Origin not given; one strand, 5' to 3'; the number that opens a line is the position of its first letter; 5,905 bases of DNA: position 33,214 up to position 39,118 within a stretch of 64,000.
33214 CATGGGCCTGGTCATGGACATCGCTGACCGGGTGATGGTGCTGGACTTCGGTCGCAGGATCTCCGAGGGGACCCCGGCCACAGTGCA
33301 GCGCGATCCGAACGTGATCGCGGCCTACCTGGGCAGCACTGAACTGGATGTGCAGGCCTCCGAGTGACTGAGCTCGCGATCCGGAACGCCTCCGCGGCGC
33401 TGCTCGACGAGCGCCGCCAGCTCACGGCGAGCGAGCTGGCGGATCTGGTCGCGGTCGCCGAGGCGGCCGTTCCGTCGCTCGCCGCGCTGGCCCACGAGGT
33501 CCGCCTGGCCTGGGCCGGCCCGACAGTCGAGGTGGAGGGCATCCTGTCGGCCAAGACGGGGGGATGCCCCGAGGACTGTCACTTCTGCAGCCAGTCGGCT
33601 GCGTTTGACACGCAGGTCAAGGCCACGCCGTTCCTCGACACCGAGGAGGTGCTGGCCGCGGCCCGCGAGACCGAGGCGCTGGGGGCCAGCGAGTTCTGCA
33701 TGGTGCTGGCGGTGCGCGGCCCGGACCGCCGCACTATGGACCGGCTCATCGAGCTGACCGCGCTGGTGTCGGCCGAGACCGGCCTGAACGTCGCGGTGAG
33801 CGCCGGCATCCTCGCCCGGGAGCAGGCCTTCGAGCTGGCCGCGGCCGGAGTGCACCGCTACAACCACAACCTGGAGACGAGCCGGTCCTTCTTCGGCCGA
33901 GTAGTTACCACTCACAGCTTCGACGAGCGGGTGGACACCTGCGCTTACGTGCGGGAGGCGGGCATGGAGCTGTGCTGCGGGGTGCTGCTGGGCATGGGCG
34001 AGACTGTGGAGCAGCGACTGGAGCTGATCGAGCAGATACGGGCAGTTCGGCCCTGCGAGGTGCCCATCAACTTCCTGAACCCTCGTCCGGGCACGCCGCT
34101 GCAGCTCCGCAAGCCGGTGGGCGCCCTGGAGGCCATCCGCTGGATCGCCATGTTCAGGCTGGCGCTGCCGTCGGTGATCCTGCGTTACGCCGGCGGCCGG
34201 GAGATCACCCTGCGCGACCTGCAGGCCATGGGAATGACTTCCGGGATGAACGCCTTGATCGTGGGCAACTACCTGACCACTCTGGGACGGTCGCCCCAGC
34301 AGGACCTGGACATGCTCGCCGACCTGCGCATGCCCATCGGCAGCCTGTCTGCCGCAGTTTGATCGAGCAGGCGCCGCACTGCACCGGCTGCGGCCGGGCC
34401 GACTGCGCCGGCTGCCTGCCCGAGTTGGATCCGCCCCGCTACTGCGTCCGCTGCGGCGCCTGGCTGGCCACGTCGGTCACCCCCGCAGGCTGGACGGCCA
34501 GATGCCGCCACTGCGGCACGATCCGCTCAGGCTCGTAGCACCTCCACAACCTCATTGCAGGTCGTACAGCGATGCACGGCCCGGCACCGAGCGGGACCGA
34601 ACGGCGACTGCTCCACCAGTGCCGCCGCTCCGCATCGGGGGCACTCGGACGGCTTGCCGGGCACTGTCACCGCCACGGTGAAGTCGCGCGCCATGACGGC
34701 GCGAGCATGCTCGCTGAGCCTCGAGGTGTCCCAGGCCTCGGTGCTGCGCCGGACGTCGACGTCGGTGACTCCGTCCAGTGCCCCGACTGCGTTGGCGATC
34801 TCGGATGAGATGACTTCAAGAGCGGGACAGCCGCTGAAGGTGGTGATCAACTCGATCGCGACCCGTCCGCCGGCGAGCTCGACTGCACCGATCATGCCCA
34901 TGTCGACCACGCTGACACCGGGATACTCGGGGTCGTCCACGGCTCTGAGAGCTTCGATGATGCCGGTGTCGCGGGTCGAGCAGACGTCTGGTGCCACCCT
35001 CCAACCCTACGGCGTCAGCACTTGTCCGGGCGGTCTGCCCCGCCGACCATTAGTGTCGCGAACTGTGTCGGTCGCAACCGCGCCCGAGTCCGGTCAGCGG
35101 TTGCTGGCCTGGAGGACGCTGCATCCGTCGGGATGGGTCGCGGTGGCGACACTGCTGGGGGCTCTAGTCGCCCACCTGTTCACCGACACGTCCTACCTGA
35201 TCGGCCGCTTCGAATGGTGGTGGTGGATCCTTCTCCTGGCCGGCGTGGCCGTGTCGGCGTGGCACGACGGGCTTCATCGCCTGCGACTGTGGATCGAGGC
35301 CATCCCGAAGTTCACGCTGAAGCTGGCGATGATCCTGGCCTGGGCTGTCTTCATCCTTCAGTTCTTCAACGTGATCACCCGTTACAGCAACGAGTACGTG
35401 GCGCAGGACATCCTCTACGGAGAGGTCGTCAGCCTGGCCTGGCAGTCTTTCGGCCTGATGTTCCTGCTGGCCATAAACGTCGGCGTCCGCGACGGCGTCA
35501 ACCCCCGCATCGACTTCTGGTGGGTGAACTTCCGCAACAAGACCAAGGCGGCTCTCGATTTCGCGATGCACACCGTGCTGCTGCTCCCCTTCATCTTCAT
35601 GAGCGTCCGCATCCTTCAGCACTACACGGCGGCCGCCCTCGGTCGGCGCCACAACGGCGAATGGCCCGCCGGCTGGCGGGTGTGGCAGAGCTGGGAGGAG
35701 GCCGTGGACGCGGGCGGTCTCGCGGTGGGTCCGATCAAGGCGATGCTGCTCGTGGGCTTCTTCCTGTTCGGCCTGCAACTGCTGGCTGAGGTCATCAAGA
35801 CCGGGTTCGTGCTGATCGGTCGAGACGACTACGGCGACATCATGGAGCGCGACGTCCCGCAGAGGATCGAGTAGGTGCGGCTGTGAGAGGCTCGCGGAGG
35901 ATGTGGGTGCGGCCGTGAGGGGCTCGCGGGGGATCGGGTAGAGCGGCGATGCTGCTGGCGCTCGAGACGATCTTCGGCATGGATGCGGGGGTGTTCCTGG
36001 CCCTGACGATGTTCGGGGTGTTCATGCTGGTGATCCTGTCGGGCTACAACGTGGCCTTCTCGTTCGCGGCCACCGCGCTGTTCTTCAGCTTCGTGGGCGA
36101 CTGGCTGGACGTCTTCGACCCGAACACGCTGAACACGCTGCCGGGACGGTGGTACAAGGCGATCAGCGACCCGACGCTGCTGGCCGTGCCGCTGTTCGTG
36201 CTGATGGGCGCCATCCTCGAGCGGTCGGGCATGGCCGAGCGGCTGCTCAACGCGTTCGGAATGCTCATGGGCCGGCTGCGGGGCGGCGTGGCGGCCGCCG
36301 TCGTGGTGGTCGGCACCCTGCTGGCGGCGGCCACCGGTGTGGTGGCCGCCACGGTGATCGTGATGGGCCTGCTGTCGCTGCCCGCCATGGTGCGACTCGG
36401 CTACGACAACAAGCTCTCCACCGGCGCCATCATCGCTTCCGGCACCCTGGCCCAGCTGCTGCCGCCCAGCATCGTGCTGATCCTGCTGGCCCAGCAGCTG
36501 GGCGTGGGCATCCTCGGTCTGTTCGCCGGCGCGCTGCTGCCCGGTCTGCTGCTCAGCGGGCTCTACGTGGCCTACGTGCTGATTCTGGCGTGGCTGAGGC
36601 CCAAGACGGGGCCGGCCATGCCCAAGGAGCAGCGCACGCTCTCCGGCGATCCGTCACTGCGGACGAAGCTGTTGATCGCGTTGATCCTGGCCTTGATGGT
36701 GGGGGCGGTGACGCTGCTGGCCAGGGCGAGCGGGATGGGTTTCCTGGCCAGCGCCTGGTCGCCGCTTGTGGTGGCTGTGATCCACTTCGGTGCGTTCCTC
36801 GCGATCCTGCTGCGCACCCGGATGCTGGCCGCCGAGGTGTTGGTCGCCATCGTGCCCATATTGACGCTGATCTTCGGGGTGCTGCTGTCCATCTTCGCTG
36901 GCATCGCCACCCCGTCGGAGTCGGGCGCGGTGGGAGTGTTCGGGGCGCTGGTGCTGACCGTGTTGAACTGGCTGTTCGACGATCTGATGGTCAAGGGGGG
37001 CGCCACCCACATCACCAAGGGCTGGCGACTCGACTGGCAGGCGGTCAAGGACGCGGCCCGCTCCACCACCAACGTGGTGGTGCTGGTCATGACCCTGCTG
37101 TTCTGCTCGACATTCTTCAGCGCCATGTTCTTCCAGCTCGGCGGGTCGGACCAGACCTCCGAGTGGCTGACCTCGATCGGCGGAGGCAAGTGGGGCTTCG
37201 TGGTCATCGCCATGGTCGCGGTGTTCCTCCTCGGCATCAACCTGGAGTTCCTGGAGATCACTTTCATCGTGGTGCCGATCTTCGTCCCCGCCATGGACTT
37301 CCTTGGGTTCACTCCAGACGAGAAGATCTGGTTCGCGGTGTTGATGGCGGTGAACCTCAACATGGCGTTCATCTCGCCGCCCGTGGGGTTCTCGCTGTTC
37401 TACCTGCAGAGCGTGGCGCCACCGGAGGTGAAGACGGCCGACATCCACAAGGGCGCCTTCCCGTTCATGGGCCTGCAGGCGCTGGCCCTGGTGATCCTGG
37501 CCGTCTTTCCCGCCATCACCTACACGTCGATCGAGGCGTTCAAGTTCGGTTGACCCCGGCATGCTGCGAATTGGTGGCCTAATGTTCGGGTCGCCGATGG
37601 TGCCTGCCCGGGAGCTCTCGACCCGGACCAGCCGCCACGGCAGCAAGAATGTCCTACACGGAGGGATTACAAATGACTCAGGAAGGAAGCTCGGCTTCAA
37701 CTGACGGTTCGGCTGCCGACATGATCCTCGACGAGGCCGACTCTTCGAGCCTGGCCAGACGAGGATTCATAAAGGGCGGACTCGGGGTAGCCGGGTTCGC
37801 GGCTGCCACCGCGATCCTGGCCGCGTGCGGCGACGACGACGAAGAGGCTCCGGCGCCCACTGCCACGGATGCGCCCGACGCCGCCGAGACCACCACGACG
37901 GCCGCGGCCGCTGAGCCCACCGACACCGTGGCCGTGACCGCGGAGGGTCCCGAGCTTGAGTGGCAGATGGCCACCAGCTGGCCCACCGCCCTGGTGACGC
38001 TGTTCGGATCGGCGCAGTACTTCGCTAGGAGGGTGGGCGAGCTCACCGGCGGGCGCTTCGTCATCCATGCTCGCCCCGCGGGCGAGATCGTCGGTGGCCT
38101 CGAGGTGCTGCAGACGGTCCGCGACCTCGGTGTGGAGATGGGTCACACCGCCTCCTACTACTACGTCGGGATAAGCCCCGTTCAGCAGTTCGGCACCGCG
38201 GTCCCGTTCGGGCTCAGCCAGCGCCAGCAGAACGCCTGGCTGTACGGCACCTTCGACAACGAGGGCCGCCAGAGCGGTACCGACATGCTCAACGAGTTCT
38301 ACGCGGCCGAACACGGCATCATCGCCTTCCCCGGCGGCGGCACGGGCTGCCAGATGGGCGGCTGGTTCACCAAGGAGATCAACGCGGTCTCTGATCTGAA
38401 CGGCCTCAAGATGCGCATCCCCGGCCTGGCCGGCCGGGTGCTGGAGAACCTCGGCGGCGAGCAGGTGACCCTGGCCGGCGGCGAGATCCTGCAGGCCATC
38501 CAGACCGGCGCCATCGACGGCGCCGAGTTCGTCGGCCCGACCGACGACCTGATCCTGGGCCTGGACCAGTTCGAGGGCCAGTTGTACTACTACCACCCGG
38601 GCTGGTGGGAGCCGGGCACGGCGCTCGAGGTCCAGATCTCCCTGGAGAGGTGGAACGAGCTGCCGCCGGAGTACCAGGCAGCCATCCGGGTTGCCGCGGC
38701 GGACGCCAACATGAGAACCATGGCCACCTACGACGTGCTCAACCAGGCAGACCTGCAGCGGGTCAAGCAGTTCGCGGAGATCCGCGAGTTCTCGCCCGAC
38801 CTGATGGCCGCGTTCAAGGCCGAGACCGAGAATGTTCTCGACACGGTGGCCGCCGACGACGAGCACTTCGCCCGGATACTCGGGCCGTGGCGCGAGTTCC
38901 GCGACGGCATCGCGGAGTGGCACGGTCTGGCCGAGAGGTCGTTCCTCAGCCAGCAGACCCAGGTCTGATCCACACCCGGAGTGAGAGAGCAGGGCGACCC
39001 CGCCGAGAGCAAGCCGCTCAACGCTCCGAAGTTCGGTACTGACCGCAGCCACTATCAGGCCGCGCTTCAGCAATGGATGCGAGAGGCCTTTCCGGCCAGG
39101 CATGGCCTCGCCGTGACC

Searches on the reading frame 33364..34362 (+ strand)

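Call 10: search_protein_families(library=pfam, proteins=[window:33364-34362:+])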
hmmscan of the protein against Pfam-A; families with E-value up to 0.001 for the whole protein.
window:33364-34362:+ (332 aa): 2 families
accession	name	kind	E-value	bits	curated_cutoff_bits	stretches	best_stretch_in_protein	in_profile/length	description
PF06968.18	BATS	-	2.2e-23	82.7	22.2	1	234-321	1-85/88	Biotin and Thiamin Synthesis associated domain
PF04055.27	Radical_SAM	-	5.5e-21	75.9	29.5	1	65-224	4-165/166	Radical SAM superfamily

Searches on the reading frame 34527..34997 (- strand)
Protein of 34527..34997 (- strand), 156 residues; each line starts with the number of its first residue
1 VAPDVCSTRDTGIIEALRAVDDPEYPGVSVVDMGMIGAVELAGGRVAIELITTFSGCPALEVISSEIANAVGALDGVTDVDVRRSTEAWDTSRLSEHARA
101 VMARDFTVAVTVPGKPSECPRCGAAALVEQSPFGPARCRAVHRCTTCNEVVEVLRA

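Call 63: search_protein_families(library=pfam, proteins=[window:34527-34997:-], max_evalue=0.01)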
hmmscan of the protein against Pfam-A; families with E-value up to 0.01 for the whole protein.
window:34527-34997:- (156 aa): 3 families
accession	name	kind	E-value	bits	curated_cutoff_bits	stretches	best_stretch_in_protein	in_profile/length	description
PF01883.24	FeS_assembly_P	-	8.4e-17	61.7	23.5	1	13-82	4-73/73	Iron-sulfur cluster assembly protein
PF23451.1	Zn_ribbon_PaaD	-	9.5e-13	48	27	1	116-153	14-51/53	PaaD zinc beta ribbon domain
PF09723.15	Zn_ribbon_8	-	0.0091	16.4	34.4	0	107-127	16-37/41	Zinc ribbon domain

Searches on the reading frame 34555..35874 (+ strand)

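Call 10: search_protein_families(library=pfam, proteins=[window:34555-35874:+])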
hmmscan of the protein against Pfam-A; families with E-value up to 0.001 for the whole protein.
window:34555-35874:+ (439 aa): 1 family
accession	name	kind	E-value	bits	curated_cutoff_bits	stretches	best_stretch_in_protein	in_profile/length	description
PF04290.18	DctQ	-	0.0003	21.1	28.3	1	266-415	2-128/132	Tripartite ATP-independent periplasmic transporters, DctQ component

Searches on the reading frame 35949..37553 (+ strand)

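Call 10: search_protein_families(library=pfam, proteins=[window:35949-37553:+])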
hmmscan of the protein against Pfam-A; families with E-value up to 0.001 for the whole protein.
window:35949-37553:+ (534 aa): 1 family
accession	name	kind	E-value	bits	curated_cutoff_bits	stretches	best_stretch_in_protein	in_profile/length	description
PF06808.19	DctM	-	3.8e-77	260.3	23.8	1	22-523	1-413/413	Tripartite ATP-independent periplasmic transporter, DctM component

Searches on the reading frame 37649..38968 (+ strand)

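Call 10: search_protein_families(library=pfam, proteins=[window:37649-38968:+])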
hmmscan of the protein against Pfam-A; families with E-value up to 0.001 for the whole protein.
window:37649-38968:+ (439 aa): 1 family
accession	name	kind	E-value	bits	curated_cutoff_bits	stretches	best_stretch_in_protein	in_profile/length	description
PF03480.18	DctP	-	5e-45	154.5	23.4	1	114-401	7-283/286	Bacterial extracellular solute-binding protein, family 7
